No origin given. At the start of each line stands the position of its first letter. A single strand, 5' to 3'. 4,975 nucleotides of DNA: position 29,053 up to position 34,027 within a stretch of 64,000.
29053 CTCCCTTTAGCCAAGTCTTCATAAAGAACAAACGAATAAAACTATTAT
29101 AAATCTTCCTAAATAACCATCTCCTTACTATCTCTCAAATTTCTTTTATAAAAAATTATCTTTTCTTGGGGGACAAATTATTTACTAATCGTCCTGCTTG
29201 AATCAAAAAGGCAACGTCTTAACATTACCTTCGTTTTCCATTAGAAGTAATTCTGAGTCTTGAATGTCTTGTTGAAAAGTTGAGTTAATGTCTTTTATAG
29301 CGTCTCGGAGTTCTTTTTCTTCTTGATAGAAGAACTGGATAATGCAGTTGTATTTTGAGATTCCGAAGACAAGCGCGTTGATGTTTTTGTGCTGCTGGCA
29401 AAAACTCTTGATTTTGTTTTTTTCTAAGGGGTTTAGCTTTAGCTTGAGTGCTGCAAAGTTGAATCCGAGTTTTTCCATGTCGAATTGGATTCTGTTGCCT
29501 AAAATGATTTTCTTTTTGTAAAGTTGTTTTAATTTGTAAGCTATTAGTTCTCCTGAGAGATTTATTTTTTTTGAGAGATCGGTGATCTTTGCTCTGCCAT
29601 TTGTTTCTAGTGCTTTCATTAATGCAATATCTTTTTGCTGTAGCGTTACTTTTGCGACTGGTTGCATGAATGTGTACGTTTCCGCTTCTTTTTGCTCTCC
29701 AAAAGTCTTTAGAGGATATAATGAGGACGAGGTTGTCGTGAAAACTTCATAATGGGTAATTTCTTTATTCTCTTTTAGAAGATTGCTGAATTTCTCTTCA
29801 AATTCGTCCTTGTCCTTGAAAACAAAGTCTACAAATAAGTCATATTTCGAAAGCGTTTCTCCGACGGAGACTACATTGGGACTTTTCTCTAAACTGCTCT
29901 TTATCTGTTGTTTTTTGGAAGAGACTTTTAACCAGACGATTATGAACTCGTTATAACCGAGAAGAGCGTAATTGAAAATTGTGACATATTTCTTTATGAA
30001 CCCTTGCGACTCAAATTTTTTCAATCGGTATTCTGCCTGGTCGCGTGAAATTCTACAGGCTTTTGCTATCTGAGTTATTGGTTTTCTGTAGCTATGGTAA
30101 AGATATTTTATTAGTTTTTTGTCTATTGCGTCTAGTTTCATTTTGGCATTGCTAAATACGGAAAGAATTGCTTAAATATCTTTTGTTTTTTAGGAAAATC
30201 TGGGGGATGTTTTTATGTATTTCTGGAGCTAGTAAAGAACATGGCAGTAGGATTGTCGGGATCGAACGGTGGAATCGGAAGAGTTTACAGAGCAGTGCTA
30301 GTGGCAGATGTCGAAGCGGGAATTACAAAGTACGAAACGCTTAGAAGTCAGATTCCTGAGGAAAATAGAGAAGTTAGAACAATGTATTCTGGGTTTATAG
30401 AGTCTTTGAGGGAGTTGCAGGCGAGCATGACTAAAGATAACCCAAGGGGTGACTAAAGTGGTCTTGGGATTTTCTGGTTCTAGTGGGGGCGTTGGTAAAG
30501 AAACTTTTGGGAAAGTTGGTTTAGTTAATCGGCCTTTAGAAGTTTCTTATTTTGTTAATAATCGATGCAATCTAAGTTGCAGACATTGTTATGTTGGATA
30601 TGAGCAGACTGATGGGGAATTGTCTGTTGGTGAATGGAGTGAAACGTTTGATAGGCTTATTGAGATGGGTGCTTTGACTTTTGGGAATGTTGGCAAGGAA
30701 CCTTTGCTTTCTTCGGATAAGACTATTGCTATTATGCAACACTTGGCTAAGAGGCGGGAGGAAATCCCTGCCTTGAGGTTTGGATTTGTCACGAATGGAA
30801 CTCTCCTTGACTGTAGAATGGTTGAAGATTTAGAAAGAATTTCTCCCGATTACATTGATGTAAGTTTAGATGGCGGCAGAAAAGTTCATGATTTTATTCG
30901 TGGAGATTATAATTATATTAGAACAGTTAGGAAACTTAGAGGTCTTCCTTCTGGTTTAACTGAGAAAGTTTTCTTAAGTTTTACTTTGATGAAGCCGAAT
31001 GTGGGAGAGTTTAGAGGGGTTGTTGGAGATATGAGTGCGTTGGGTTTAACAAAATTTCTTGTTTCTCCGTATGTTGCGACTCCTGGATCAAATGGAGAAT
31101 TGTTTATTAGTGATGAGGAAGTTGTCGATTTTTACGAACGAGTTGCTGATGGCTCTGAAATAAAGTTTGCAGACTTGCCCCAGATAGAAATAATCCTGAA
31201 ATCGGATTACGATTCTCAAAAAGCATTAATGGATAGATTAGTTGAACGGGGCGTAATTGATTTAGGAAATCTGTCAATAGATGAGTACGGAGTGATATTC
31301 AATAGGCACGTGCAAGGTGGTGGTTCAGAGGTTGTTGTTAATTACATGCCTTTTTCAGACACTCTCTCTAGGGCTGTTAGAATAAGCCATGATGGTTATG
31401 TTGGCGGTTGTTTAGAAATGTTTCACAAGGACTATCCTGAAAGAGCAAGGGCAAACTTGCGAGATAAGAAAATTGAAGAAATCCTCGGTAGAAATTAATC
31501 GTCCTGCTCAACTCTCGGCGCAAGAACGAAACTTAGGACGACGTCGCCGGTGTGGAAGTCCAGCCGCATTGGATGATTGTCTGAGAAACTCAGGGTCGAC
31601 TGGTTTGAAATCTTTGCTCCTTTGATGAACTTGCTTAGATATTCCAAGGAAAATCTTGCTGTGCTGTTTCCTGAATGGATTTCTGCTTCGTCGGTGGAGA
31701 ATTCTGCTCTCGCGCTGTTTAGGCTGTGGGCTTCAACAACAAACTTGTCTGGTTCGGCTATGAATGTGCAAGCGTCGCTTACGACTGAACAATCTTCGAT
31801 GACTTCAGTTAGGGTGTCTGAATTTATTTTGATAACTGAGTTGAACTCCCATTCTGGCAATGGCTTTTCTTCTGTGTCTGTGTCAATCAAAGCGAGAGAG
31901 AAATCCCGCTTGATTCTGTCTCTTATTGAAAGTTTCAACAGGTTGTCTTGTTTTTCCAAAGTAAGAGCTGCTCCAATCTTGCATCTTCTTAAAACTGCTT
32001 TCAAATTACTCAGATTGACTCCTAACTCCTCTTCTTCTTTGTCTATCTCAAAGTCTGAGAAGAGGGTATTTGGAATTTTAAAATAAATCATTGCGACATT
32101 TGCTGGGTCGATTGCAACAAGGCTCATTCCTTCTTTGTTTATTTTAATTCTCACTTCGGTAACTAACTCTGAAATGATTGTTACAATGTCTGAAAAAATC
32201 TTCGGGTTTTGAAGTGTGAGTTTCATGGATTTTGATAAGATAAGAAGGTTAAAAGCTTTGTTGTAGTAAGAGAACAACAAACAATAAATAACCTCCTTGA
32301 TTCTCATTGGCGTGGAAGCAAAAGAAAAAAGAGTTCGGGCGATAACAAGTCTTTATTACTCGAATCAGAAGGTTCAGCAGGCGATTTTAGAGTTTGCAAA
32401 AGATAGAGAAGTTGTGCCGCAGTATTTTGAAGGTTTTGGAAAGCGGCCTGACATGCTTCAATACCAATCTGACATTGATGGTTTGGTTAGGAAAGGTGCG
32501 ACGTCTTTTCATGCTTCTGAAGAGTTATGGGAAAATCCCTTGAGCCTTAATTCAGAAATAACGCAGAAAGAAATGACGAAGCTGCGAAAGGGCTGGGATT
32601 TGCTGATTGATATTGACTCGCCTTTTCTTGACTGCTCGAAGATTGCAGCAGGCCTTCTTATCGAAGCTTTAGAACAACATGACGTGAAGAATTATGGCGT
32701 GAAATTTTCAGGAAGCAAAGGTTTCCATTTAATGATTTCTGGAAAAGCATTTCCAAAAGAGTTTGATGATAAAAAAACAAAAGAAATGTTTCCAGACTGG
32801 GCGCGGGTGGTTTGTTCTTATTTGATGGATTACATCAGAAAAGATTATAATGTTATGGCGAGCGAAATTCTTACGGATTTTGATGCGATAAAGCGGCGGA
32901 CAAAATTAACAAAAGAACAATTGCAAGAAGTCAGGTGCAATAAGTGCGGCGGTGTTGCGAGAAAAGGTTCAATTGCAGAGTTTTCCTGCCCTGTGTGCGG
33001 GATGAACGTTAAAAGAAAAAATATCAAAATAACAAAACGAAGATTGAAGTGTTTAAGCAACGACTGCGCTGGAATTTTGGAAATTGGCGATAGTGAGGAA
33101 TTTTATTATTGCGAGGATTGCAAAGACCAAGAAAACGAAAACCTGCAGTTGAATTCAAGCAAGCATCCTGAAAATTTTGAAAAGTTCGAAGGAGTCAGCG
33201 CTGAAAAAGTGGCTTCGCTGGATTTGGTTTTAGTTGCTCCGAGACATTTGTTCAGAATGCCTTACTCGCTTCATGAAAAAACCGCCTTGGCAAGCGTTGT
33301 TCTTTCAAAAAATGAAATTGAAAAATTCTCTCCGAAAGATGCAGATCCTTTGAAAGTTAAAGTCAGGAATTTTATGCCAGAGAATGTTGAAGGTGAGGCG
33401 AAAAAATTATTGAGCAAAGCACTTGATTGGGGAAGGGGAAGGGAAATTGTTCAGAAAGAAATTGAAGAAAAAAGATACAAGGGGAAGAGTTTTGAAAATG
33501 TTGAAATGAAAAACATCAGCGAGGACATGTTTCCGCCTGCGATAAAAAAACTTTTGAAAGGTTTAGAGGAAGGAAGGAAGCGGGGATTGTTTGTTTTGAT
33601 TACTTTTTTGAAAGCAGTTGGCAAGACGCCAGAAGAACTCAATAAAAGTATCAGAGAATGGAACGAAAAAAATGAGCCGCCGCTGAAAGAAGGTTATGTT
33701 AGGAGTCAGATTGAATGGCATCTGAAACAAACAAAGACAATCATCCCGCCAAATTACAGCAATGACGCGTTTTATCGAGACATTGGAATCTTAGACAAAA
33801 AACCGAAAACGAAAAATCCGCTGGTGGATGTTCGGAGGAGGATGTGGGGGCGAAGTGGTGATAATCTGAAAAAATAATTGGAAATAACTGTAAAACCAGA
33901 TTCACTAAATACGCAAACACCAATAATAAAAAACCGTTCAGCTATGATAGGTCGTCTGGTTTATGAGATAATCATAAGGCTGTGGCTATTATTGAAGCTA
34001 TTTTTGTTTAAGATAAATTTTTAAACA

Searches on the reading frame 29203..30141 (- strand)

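Call 25: search_protein_families(library=pfam, proteins=[window:29203-30141:-], max_evalue=0.01)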
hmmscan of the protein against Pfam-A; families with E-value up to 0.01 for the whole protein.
window:29203-30141:- (312 aa): 5 families
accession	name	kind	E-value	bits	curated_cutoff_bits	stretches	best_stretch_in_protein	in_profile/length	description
PF13412.12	HTH_24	-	2.4e-13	49.9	21.9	2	3-50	1-48/48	Winged helix-turn-helix DNA-binding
PF13404.12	HTH_AsnC-type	-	1.2e-11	44.6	27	2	170-201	4-35/42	AsnC-type helix-turn-helix domain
PF01047.28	MarR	-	7.2e-06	26.2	24.6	0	172-212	6-46/59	MarR family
PF13518.12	HTH_28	-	0.00041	20.8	25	1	20-48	13-41/52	Helix-turn-helix domain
PF01037.27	AsnC_trans_reg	-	0.00076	19.8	25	1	69-135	1-69/73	Lrp/AsnC ligand binding domain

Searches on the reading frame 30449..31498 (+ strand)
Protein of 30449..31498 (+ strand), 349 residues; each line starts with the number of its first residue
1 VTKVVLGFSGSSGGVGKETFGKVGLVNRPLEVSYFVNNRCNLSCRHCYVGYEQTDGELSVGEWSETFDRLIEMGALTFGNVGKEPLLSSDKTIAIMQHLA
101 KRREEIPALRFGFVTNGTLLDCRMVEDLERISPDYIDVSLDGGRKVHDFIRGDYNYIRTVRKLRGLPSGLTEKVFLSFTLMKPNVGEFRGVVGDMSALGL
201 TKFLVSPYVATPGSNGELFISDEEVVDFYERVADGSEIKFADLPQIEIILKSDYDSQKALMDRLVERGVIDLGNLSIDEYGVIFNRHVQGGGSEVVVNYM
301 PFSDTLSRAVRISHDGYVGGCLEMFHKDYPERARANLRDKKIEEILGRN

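Call 25: search_protein_families(library=pfam, proteins=[window:30449-31498:+], max_evalue=0.01)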
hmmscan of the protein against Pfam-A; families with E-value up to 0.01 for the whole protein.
window:30449-31498:+ (349 aa): 1 family
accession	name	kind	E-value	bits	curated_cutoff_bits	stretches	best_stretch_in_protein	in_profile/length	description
PF04055.27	Radical_SAM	-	1.5e-14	55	29.5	1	36-163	3-133/166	Radical SAM superfamily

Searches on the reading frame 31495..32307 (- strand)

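Call 25: search_protein_families(library=pfam, proteins=[window:31495-32307:-], max_evalue=0.01)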
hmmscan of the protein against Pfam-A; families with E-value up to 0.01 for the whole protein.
window:31495-32307:- (270 aa): 4 families
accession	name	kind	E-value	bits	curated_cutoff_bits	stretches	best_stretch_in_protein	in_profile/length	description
PF00705.23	PCNA_N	-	4.5e-12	46.2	20.3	1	30-146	4-126/127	Proliferating cell nuclear antigen, N-terminal domain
PF02747.20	PCNA_C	-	5.2e-11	43.3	23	1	150-265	2-127/128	Proliferating cell nuclear antigen, C-terminal domain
PF04139.18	Rad9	-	4.9e-05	23.4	25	1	38-195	1-170/253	Rad9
PF04005.17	Hus1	-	0.00021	20.9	27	1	29-129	4-113/288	Hus1-like protein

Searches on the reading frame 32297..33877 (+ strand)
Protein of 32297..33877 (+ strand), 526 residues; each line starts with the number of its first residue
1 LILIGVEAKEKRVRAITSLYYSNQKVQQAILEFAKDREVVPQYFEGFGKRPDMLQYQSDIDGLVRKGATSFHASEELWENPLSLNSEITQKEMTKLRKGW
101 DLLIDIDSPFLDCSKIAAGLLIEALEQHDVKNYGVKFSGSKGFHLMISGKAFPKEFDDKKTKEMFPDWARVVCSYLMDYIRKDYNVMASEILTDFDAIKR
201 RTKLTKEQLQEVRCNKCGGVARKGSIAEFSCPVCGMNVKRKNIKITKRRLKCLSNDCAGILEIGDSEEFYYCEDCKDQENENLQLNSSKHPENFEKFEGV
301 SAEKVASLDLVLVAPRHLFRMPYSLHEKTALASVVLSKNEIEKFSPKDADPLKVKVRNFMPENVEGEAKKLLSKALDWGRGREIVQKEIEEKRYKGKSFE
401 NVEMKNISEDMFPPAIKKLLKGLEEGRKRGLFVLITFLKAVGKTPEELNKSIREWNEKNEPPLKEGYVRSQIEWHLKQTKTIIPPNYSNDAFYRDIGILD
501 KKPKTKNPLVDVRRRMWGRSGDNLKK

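Call 14: search_protein_families(library=pfam, proteins=[window:32297-33877:+], max_evalue=0.01)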
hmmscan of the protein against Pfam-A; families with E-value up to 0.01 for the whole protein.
window:32297-33877:+ (526 aa): 3 families
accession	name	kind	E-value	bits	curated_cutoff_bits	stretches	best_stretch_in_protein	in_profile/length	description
PF04104.19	DNA_primase_lrg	-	4.4e-06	26.7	22.4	1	368-472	67-170/266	Eukaryotic and archaeal DNA primase, large subunit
PF01896.25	DNA_primase_S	-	5e-05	24.2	26.8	1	115-335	25-160/163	DNA primase small subunit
PF21686.3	LigD_Prim-Pol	-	0.0064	16.5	27.4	0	88-165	89-165/254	LigD, primase-polymerase domain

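Call 28: find_homologous_proteins(query=window:32297-33877:+, max_evalue=1e-20)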
Query window:32297-33877:+ (526 aa): 3160 proteins with E <= 1e-20 among 8000 candidates; the best 120 are listed.
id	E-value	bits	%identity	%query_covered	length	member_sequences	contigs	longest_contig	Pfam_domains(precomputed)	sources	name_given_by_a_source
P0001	0.0e+0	1183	100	99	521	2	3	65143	-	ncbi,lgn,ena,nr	ncbi:MAG: hypothetical protein KJ600_04530 [Nanoarchaeota archaeon]|nr:hypothetical protein [Nanoarc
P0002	4.3e-268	908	76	97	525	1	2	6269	PF01896.26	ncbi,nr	ncbi:MAG: hypothetical protein KKD18_00565 [Nanoarchaeota archaeon]|nr:hypothetical protein [Nanoarc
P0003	4.7e-268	908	76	97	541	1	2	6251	PF01896.26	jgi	-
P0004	4.8e-268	908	76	97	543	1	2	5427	PF01896.26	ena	-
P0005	2.2e-267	906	74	98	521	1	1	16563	PF01896.26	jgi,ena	-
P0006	1.9e-265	900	75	98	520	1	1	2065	PF01896.26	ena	-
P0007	7.2e-265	898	75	97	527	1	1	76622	PF01896.26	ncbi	ncbi:MAG: primase C-terminal domain-containing protein [archaeon]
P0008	1.5e-262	890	74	97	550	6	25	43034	PF01896.26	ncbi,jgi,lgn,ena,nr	ncbi:hypothetical protein J4233_02325 [Candidatus Pacearchaeota archaeon]|nr:hypothetical protein [C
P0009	1.7e-262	890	74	97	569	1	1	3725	PF01896.26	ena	-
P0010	2.5e-262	889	74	96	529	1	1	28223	PF01896.26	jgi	jgi:hypothetical protein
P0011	8.0e-259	878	73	96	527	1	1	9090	PF01896.26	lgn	-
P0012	8.8e-259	878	73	98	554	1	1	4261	PF01896.26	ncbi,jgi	jgi:hypothetical protein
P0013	7.4e-257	871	71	97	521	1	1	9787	PF01896.26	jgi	jgi:hypothetical protein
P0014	2.0e-253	860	70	97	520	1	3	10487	PF01896.26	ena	-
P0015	9.5e-253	858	71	98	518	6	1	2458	PF01896.26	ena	-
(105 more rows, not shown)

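Call 29: find_encoding_contigs(protein=P0007, flank=10000, max_places=2)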
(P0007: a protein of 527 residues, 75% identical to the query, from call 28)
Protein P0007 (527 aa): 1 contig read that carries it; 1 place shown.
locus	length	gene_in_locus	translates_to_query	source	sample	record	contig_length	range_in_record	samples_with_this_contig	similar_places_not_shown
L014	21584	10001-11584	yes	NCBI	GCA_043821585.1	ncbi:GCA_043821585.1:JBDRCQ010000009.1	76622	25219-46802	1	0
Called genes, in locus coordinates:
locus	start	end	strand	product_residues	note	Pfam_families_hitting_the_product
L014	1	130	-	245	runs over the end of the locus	PF07650:KH_2, PF00189:Ribosomal_S3_C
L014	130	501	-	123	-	-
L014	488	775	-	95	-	-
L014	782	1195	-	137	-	PF00203:Ribosomal_S19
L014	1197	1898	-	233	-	PF03947:Ribosomal_L2_C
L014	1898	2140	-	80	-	PF00276:Ribosomal_L23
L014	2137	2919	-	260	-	PF00573:Ribosomal_L4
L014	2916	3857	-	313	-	PF00297:Ribosomal_L3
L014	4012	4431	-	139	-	PF10107:Endonuc_Holl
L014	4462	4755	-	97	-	-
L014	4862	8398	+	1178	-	PF03176:MMPL, PF00873:ACR_tran (faint), PF03176:MMPL, PF07705:CARDB (faint), PF10633:NPCBM_assoc (faint)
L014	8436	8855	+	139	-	-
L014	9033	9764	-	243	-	PF00705:PCNA_N, PF02747:PCNA_C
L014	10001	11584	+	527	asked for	PF01896:DNA_primase_S (weak)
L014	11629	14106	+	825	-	-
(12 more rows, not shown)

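Call 30: find_encoding_contigs(protein=P0008, flank=10000, max_places=3)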
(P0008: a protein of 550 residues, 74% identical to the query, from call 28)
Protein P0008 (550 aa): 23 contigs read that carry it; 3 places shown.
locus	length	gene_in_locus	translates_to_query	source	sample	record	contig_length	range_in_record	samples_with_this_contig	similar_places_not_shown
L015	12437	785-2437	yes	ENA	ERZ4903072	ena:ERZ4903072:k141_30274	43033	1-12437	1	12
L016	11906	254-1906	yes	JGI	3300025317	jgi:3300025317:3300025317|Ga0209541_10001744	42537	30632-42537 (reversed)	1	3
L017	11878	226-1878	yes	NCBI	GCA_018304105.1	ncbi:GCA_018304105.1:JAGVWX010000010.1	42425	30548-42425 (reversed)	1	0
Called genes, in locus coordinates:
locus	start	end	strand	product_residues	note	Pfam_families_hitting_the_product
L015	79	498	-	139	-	PF01797:Y1_Tnp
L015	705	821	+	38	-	-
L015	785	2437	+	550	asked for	PF01896:DNA_primase_S (weak)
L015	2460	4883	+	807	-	-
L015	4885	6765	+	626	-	-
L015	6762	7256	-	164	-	PF27325:MJ0538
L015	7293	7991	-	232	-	-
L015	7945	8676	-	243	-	PF00565:SNase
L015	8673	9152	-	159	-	PF04073:tRNA_edit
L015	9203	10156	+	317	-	PF00890:FAD_binding_2 (faint), PF01134:GIDA (faint), PF03486:HI0933_like (faint), PF07992:Pyr_redox_2, PF12831:FAD_oxidored (faint), PF13738:Pyr_redox_3, PF00070:Pyr_redox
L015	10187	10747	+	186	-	-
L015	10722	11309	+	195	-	-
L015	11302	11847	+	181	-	-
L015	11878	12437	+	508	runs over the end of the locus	PF00437:T2SSE, PF27713:UCP018868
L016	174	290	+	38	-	-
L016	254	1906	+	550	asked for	PF01896:DNA_primase_S (weak)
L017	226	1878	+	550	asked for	PF01896:DNA_primase_S (weak)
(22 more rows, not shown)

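Call 31: find_encoding_contigs(protein=P0010, flank=10000, max_places=2)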
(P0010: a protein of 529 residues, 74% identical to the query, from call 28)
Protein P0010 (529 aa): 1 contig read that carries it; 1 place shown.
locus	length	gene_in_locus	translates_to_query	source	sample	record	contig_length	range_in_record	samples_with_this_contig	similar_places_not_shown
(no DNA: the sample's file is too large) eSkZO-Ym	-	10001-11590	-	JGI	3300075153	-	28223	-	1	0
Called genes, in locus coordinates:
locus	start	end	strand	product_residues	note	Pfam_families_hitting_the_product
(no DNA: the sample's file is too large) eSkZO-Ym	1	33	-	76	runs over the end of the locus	PF00253:Ribosomal_S14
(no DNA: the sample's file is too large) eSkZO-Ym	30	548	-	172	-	PF00281:Ribosomal_L5, PF00673:Ribosomal_L5_C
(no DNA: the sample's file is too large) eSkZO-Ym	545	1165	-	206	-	PF00900:Ribosomal_S4e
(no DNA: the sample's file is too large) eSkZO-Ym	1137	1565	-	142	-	PF16906:Ribosomal_L26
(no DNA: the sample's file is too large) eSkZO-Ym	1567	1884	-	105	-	-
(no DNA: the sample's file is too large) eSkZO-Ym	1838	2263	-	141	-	PF00238:Ribosomal_L14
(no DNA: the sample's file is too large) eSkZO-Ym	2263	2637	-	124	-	PF00366:Ribosomal_S17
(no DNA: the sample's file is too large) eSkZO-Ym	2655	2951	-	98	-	PF01253:SUI1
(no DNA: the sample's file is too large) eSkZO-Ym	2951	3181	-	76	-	PF00831:Ribosomal_L29 (weak)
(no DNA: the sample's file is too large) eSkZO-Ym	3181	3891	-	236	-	PF07650:KH_2, PF00189:Ribosomal_S3_C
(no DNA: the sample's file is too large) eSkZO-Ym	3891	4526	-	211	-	-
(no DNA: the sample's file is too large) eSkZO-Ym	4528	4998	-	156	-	PF00203:Ribosomal_S19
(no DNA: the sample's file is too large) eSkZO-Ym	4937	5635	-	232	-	PF03947:Ribosomal_L2_C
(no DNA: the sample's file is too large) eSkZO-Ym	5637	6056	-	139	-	-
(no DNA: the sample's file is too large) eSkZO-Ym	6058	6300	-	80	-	PF00276:Ribosomal_L23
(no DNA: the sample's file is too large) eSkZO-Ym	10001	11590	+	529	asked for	PF01896:DNA_primase_S (faint)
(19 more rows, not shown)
